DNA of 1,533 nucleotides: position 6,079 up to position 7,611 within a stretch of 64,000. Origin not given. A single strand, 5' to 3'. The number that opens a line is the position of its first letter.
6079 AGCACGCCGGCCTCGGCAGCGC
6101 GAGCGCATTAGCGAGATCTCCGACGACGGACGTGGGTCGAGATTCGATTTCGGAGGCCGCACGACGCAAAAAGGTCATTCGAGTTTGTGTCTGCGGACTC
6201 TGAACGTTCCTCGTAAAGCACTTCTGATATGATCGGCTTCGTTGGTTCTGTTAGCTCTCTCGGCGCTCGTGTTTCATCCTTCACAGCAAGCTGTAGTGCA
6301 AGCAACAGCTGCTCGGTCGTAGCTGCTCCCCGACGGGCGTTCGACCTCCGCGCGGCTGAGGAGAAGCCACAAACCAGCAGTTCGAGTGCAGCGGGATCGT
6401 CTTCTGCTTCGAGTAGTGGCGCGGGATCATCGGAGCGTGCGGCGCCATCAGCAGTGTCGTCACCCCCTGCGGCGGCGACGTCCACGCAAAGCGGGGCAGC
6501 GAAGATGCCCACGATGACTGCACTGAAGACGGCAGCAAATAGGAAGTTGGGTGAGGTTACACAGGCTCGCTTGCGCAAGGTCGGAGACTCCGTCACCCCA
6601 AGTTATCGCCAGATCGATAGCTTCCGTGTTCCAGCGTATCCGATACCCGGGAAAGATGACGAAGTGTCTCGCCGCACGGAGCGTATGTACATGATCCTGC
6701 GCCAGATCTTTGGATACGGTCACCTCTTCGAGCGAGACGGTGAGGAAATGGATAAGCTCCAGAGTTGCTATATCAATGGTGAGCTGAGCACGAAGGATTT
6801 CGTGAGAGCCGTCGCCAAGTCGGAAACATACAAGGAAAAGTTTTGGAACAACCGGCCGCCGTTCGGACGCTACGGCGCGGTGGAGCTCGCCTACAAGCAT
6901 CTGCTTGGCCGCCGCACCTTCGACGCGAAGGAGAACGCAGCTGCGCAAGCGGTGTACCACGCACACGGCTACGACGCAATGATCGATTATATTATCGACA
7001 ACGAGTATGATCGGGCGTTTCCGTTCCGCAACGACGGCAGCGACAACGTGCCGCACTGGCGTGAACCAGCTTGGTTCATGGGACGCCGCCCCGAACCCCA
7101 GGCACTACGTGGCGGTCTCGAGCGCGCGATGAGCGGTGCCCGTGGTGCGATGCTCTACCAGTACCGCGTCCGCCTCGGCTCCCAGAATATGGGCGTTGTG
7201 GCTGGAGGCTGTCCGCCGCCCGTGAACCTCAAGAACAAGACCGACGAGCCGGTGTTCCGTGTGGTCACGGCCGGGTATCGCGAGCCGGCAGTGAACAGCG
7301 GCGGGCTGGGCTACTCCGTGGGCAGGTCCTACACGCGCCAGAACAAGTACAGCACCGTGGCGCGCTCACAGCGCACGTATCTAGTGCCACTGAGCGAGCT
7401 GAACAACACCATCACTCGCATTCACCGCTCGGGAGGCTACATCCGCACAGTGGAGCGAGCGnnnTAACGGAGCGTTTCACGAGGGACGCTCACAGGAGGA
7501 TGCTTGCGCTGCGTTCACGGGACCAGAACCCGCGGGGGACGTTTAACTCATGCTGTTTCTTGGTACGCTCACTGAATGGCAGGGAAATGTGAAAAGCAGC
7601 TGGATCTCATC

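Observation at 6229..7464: Nuclear gene for a CpcC-type phycobilisome rod linker fixes the lineage as red-algal (or glaucophyte)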

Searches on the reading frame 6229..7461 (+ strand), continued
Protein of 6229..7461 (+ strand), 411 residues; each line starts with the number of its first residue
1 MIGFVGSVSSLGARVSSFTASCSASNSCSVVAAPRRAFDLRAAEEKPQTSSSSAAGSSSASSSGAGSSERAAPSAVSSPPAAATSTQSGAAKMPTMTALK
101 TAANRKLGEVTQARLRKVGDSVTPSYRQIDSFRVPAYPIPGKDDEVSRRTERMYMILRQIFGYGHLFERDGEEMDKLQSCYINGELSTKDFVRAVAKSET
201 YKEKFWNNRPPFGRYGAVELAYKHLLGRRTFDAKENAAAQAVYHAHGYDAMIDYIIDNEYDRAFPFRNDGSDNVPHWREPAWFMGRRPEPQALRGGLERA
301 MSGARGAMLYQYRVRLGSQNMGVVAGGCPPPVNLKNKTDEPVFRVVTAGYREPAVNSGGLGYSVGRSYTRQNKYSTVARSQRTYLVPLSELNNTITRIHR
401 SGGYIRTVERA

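Call 48: fold_search(model_id=the predicted structure, library=pdb)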
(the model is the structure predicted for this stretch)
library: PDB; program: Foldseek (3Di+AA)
matches with E <= 10: 180; with E <= 0.001: 92
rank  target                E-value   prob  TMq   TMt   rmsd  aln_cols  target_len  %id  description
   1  7sc8_BL               4.8e-12  1.00  0.31  0.42  16.5       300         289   26  Synechocystis PCC 6803 Phycobilisome rod from PBS sample (released 2022-08-31)
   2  7veb_Z                1.6e-11  1.00  0.29  0.41  17.8       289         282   26  Phycocyanin rod structure of cyanobacterial phycobilisome (released 2022-06-15)
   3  9wg7_Z1               2.2e-11  1.00  0.30  0.41  16.3       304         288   29  The structure of phycobilisome with a bicylindrical core from the cyanobacterium Synechococcus elongatus PCC 7942 (released 2026-04-01)
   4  7sc8_BM               3.0e-11  1.00  0.30  0.45  14.4       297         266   24  Synechocystis PCC 6803 Phycobilisome rod from PBS sample (released 2022-08-31)
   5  5y6p_24               1.5e-10  1.00  0.29  0.36  19.2       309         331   26  Structure of the phycobilisome from the red alga Griffithsia pacifica (released 2017-11-15)
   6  8hfq_l                1.6e-10  1.00  0.30  0.44  16.3       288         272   25  Cryo-EM structure of CpcL-PBS from cyanobacterium Synechocystis sp. PCC 6803 (released 2023-11-08)
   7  7eyd_N1               2.5e-10  1.00  0.30  0.42  15.5       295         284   25  Cryo-EM structure of cyanobacterial phycobilisome from Anabaena sp. PCC 7120 (released 2021-10-06)
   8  7ext_N1               2.8e-10  1.00  0.30  0.41  16.4       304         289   27  Cryo-EM structure of cyanobacterial phycobilisome from Synechococcus sp. PCC 7002 (released 2021-10-06)
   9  7ezx_X1               2.2e-09  1.00  0.29  0.35  19.2       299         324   27  Structure of the phycobilisome from the red alga Porphyridium purpureum in Middle Light (released 2022-09-28)
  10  6kgx_X2               2.6e-09  1.00  0.29  0.37  19.3       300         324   26  Structure of the phycobilisome from the red alga Porphyridium purpureum (released 2019-12-11)
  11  3pru_C                4.2e-08  1.00  0.29  0.80   3.2       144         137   34  Crystal Structure of Phycobilisome 32.1 kDa linker polypeptide, phycocyanin-associated, rod 1 (fragment 14-158) from S (released 2010-12-15)
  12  8to5_b                6.0e-08  1.00  0.29  0.54   3.2       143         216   34  Central rod disk in C1 symmetry of high-resolution phycobilisome quenched by OCP (local refinement) (released 2024-04-17)
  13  3pru_A                6.4e-08  1.00  0.29  0.78   3.3       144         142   35  Crystal Structure of Phycobilisome 32.1 kDa linker polypeptide, phycocyanin-associated, rod 1 (fragment 14-158) from S (released 2010-12-15)
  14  3nph                  1.4e-07  1.00  0.28  0.80   2.6       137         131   36  Crystal structure of the pfam00427 domain from Synechocystis sp. PCC 6803 (released 2011-06-29)
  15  3pru_D                1.6e-07  1.00  0.28  0.80   2.4       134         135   34  Crystal Structure of Phycobilisome 32.1 kDa linker polypeptide, phycocyanin-associated, rod 1 (fragment 14-158) from S (released 2010-12-15)
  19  3pru_B                4.8e-07  1.00  0.28  0.76   2.4       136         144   34  Crystal Structure of Phycobilisome 32.1 kDa linker polypeptide, phycocyanin-associated, rod 1 (fragment 14-158) from S (released 2010-12-15)
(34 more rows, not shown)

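Call 57: find_encoding_contigs(protein=P0002, flank=10000, max_places=2)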
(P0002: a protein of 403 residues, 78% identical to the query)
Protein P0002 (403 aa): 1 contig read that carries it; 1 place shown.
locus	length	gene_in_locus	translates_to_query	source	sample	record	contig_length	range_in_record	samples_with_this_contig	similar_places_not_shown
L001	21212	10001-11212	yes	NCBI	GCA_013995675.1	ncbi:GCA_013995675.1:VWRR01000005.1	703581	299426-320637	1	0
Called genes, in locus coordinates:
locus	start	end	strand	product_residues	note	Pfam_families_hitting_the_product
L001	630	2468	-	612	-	-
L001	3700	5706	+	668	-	PF14622:Ribonucleas_3_3, PF00636:Ribonuclease_3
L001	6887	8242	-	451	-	PF09335:VTT_dom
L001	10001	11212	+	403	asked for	PF00427:PBS_linker_poly, PF01383:CpcD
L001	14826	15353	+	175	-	-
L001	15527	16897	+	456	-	PF08637:NCA2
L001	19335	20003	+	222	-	PF13405:EF-hand_6 (faint), PF13499:EF-hand_7, PF13833:EF-hand_8 (weak), PF00036:EF-hand_1 (weak), PF13202:EF-hand_5 (weak)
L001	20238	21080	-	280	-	PF04191:PEMT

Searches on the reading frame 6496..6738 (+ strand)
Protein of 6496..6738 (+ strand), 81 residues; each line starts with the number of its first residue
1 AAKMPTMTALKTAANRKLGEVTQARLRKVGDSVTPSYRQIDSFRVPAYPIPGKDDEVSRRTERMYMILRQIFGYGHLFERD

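Call 34: search_solved_structures(query=window:6496-6738:+, max_evalue=10, show_alignments=5)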
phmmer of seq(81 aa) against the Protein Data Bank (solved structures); distinct sequences matched with E-value up to 10: 0.

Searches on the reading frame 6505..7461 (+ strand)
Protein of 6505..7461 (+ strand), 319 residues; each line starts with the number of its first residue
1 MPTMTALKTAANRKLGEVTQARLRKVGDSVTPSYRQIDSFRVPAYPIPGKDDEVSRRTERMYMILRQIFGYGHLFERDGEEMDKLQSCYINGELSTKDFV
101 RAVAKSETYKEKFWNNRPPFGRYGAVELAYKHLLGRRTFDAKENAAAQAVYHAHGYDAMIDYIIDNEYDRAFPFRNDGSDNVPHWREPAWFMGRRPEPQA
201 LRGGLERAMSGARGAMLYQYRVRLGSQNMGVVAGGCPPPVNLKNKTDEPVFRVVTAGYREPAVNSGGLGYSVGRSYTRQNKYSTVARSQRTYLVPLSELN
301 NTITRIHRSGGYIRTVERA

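Call 14: find_homologous_proteins(query=window:6505-7461:+)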
Query seq(319 aa) (319 aa): 40 proteins with E <= 0.001 among 3225 candidates.
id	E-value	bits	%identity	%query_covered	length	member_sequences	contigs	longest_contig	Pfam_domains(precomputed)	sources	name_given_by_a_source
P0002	2.6e-189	646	87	100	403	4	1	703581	PF00427.27,PF01383.28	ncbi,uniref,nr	ncbi:hypothetical protein F1559_002636 [Cyanidiococcus yangmingshanensis]|uniref:Uncharacterized pro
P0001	3.9e-183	626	95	89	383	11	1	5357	PF00427.27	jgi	jgi:hypothetical protein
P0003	1.2e-146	506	70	98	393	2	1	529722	PF00427.27,PF01383.28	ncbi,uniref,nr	ncbi:hypothetical protein CDCA_CDCA05G1617 [Cyanidium caldarium]|uniref:Uncharacterized protein n=1 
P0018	3.3e-44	170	74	32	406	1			-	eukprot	eukprot:ctg_1164.g440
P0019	1.7e-25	108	36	47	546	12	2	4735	PF00427.27,PF01383.28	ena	-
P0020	5.0e-25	107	39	38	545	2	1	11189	PF00427.27,PF01383.28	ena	-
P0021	1.5e-24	105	34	47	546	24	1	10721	PF00427.27,PF01383.28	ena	-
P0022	1.7e-20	92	31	80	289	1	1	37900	PF00427.27,PF01383.28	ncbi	ncbi:MAG: phycobilisome linker polypeptide [Cyanobacteria bacterium P01_D01_bin.105]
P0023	5.2e-20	90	34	79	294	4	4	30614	PF00427.27,PF01383.28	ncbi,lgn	ncbi:MAG: phycobilisome linker polypeptide [Crocosphaera sp.]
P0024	7.8e-17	80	32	81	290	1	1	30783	PF00427.27,PF01383.28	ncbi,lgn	ncbi:MAG: phycobilisome linker polypeptide [Cyanobacteria bacterium P01_A01_bin.114]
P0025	2.1e-16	78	29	79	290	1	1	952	PF00427.27,PF01383.28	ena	-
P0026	2.6e-16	78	31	79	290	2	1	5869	PF00427.27,PF01383.28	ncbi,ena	-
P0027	3.0e-16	78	31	80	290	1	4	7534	PF00427.27,PF01383.28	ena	-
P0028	4.7e-16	77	31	79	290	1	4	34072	PF00427.27,PF01383.28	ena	-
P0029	8.4e-16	76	28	79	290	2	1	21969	PF00427.27,PF01383.28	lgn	-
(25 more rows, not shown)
